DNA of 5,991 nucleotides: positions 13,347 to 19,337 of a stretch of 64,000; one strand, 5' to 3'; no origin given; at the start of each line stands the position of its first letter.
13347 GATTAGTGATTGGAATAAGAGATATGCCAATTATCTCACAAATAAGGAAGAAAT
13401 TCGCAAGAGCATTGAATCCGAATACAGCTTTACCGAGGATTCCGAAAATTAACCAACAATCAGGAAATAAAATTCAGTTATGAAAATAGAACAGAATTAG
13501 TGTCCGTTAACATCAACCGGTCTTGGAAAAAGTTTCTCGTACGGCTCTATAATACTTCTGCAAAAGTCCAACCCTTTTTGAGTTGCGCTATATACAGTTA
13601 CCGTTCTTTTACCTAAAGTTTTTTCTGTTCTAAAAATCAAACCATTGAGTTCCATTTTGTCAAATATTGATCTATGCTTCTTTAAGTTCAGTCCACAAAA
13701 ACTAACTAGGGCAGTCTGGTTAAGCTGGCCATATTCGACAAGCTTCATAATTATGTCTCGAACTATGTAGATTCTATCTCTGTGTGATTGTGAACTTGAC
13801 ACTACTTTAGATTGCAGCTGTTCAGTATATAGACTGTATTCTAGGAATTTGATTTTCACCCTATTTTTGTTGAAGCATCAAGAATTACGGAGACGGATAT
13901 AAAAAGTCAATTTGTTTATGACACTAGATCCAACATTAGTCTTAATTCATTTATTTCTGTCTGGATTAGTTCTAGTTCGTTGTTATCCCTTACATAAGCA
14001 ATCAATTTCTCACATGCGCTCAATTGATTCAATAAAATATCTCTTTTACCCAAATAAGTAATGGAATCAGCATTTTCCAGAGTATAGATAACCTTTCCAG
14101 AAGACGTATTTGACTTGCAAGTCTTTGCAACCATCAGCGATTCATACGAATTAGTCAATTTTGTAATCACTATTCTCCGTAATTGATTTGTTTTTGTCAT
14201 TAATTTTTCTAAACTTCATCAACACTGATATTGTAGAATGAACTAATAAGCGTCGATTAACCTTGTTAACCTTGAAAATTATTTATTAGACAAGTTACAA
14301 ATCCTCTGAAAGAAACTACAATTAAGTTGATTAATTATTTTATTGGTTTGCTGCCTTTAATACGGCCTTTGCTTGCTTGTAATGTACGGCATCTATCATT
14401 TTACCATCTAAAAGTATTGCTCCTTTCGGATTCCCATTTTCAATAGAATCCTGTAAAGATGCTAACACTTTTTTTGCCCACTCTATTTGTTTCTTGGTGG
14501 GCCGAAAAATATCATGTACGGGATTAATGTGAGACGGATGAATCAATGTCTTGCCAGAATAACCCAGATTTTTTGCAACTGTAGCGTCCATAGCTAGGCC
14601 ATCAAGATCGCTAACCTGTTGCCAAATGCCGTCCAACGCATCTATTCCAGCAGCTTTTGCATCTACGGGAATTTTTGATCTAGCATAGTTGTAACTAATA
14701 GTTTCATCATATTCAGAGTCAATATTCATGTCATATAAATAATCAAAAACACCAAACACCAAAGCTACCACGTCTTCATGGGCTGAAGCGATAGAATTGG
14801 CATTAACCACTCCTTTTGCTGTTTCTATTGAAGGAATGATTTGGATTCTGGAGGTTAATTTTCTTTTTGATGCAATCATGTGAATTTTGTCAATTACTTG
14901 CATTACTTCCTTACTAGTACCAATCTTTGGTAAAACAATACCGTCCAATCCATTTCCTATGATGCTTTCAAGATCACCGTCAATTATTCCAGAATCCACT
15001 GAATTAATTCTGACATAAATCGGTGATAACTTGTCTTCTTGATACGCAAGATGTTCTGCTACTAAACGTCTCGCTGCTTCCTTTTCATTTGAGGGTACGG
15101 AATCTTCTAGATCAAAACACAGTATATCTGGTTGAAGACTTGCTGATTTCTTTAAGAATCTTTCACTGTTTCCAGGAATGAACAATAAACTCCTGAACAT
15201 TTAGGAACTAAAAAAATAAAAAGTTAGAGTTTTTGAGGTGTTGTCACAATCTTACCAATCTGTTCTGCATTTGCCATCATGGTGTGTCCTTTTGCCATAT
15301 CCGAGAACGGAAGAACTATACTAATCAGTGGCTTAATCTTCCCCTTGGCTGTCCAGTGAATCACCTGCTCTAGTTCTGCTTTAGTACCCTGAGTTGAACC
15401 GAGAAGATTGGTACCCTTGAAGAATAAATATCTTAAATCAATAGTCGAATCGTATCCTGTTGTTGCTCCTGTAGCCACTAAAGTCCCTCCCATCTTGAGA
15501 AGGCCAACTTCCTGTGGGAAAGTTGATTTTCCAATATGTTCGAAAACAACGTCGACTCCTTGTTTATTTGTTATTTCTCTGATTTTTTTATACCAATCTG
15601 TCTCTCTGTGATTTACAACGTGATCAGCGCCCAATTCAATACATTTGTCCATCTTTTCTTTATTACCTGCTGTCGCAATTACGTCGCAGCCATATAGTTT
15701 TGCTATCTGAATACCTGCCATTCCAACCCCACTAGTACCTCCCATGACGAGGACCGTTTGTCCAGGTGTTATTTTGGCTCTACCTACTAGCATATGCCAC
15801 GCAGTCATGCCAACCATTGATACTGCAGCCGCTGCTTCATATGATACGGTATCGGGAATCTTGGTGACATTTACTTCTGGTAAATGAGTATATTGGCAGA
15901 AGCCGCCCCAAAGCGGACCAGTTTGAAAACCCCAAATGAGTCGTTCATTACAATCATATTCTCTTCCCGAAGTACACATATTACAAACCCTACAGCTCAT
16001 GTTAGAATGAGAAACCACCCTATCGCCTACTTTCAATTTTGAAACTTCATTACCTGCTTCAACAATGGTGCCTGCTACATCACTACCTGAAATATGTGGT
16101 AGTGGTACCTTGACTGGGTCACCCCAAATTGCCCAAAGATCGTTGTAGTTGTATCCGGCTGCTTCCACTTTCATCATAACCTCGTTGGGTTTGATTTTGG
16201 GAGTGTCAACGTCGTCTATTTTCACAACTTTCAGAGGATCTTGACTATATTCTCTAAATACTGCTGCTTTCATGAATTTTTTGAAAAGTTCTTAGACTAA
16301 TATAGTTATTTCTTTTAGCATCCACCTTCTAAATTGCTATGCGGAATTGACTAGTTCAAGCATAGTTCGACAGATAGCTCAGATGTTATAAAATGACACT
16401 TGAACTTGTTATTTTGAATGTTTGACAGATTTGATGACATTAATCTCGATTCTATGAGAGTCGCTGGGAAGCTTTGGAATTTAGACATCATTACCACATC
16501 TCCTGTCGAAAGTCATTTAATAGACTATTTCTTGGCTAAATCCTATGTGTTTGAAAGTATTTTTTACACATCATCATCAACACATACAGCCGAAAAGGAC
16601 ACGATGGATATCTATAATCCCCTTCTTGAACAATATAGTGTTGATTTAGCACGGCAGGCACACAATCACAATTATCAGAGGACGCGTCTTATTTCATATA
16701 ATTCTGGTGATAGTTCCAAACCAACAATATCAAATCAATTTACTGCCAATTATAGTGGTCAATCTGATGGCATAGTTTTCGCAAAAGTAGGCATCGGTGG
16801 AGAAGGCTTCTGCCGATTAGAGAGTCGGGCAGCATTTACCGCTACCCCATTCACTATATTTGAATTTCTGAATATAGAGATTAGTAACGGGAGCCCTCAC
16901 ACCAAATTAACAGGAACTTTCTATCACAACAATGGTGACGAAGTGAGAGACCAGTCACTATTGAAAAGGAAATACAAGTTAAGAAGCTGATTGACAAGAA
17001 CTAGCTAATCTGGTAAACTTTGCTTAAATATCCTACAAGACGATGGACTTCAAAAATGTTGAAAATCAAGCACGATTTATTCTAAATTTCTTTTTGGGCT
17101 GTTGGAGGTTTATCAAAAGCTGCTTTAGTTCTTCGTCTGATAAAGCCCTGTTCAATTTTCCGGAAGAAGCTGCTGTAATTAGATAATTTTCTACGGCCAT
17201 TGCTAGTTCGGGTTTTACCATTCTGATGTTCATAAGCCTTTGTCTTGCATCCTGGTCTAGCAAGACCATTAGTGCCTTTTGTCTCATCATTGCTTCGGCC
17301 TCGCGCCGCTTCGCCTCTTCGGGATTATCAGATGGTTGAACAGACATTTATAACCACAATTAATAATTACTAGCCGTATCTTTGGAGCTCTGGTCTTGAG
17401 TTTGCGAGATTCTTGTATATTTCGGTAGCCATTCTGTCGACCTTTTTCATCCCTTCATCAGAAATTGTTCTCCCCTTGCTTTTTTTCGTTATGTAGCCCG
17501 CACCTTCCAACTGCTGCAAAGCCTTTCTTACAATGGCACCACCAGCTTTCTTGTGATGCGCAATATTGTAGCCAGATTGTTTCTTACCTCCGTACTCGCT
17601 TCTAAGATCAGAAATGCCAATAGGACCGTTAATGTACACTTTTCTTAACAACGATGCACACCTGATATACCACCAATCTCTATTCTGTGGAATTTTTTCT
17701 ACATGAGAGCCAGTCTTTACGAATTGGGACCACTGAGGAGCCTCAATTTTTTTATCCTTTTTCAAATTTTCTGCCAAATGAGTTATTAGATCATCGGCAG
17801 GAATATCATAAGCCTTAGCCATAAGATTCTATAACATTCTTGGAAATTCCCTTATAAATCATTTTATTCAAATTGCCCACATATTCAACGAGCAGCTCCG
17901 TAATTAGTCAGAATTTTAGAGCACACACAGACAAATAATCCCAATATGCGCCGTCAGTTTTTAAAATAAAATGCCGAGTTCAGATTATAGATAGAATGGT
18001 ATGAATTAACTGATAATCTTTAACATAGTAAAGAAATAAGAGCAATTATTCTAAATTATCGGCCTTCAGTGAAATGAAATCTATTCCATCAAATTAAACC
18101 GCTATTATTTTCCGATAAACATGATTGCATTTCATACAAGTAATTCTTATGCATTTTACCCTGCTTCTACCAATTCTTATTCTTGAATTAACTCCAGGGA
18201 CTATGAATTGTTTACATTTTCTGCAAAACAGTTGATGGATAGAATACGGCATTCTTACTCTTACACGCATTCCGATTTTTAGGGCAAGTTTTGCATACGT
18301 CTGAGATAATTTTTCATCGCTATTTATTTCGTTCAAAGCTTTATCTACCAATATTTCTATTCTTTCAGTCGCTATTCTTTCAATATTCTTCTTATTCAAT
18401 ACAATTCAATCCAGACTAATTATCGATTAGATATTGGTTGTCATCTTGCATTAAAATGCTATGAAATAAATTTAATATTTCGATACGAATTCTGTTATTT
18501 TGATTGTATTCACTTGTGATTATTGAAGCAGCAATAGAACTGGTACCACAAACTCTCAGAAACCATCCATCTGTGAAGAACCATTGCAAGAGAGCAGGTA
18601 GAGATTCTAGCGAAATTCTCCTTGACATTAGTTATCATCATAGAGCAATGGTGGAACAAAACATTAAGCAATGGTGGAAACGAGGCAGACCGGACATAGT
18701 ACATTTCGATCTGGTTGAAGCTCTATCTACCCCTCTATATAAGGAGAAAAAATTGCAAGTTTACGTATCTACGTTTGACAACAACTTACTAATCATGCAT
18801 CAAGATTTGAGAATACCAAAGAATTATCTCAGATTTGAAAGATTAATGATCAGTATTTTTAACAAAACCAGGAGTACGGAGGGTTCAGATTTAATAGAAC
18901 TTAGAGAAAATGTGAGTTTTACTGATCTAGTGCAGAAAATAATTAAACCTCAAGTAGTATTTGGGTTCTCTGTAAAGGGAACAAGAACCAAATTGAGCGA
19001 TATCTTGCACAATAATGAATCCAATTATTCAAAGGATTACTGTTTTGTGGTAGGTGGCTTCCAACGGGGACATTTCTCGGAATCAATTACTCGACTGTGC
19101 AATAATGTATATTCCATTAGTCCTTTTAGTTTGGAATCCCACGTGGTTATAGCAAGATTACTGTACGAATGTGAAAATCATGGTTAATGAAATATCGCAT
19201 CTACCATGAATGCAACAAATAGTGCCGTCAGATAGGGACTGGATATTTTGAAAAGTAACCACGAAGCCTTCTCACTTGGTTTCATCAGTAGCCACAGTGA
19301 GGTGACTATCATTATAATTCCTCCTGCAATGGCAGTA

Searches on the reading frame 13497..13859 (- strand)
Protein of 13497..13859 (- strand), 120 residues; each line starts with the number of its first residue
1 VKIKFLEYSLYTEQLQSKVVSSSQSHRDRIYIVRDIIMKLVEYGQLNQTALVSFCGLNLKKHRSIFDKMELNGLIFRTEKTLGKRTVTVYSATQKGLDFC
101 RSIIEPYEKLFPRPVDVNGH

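Call 72: search_protein_families(library=pfam, proteins=[window:13497-13859:-], max_evalue=0.00001)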
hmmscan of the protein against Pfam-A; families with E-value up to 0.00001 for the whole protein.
window:13497-13859:- (120 aa): 1 family
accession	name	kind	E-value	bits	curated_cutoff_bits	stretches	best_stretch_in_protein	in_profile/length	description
PF14947.12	HTH_45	-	4.1e-06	27.2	25.5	1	27-103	2-69/77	Winged helix-turn-helix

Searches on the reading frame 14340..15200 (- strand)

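Call 72: search_protein_families(library=pfam, proteins=[window:14340-15200:-], max_evalue=0.00001)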
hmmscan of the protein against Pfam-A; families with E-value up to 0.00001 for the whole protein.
window:14340-15200:- (286 aa): 2 families
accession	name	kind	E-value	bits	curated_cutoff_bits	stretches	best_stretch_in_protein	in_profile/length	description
PF03328.21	HpcH_HpaI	-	5.5e-46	157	25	1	3-222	1-221/221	HpcH/HpaI aldolase/citrate lyase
PF15617.12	C-C_Bond_Lyase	-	8.5e-16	58.4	28.4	1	6-284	11-315/320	C-C_Bond_Lyase of the TIM-Barrel fold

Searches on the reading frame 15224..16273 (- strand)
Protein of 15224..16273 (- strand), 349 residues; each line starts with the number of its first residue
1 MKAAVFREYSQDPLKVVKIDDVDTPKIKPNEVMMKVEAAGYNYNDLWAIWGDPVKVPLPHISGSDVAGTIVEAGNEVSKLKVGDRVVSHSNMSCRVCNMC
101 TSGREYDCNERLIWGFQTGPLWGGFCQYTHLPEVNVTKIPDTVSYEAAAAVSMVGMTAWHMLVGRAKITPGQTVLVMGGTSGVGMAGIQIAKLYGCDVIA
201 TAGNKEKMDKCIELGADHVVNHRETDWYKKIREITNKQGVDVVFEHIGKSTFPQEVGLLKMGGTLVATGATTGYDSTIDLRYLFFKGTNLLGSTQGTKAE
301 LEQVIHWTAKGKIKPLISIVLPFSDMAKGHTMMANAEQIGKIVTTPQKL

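Call 72: search_protein_families(library=pfam, proteins=[window:15224-16273:-], max_evalue=0.00001)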
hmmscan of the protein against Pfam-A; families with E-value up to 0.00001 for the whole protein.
window:15224-16273:- (349 aa): 3 families
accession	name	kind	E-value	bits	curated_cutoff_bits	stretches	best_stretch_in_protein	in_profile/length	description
PF00107.32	ADH_zinc_N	-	5.2e-35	120.7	31.8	1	182-309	1-128/129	Zinc-binding dehydrogenase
PF08240.17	ADH_N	-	4.9e-25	88.2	23.5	1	28-141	1-104/104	Alcohol dehydrogenase GroES-like domain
PF13602.12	ADH_zinc_N_2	-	2.2e-21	77.6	27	1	214-343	1-133/134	Zinc-binding dehydrogenase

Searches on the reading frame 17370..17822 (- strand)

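Call 72: search_protein_families(library=pfam, proteins=[window:17370-17822:-], max_evalue=0.00001)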
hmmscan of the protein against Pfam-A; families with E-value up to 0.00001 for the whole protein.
window:17370-17822:- (150 aa): 1 family
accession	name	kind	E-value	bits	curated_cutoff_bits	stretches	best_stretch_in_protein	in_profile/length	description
PF01090.25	Ribosomal_S19e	-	1.4e-54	183.9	29.4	1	4-137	2-136/137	Ribosomal protein S19e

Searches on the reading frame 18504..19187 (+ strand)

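Call 72: search_protein_families(library=pfam, proteins=[window:18504-19187:+], max_evalue=0.00001)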
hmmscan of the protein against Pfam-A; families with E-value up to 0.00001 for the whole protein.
window:18504-19187:+ (227 aa): 1 family
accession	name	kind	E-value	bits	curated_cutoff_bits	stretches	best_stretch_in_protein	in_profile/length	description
PF03587.19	EMG1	-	2.8e-45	154.7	28.2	1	4-224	1-197/197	EMG1/NEP1 methyltransferase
